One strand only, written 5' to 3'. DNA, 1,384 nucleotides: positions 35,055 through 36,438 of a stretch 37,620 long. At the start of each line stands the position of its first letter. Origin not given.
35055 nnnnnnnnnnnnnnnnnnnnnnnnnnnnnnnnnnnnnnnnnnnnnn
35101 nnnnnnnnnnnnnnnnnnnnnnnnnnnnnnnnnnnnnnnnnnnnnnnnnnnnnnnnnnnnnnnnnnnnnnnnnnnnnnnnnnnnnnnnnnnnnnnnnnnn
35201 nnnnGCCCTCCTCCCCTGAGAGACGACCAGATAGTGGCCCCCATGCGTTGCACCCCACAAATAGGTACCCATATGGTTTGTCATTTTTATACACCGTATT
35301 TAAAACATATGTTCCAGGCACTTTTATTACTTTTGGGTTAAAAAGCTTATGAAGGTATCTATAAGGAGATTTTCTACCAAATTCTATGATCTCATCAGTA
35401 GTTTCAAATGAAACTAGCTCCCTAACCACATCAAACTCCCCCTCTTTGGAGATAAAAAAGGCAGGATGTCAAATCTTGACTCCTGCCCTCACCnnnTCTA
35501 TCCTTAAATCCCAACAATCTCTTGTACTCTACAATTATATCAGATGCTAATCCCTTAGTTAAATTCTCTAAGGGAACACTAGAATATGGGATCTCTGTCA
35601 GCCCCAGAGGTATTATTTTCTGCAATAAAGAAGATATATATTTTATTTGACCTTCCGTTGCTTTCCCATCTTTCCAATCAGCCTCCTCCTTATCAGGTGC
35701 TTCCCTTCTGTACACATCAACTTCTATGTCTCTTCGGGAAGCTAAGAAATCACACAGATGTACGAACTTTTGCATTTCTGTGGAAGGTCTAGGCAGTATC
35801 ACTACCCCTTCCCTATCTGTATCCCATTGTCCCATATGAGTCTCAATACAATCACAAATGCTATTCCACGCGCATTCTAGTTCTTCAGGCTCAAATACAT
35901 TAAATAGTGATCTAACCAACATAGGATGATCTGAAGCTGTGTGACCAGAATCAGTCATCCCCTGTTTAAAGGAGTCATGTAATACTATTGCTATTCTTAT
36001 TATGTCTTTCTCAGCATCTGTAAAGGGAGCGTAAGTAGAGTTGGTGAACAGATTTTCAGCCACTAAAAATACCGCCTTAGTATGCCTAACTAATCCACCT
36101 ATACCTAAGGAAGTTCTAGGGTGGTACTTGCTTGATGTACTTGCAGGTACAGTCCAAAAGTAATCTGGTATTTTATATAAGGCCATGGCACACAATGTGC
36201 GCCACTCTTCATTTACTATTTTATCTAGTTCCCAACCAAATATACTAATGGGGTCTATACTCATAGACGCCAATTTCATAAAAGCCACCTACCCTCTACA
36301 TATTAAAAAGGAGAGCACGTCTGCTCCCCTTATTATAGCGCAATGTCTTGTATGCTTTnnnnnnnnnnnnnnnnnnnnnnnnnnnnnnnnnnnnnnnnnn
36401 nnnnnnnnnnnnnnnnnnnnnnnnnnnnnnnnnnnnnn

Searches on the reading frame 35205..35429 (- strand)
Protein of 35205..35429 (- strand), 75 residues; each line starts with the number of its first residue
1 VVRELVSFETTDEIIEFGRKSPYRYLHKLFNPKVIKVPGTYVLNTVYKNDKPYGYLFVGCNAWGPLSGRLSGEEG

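Call 4: search_protein_families(library=pfam, proteins=[window:35205-35429:-], max_evalue=1)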
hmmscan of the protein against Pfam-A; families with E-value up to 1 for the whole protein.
window:35205-35429:- (75 aa): 0 families

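Call 8: search_protein_families(library=phrogs, proteins=[window:35205-35429:-], max_evalue=0.01)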
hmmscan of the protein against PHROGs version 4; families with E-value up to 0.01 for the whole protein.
window:35205-35429:- (75 aa): 0 families

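Call 65: search_protein_families(library=phrogs, proteins=[window:35205-35429:-], max_evalue=0.01)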
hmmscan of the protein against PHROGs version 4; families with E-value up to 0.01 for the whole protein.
window:35205-35429:- (75 aa): 0 families

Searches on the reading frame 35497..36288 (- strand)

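Call 16: search_protein_families(library=pfam, proteins=[window:35497-36288:-], max_evalue=0.01)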
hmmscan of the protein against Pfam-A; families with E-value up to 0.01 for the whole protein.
window:35497-36288:- (264 aa): 1 family
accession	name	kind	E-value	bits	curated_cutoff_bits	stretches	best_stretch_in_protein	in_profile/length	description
PF01966.28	HD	-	0.0013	19.4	22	1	68-180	3-111/116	HD domain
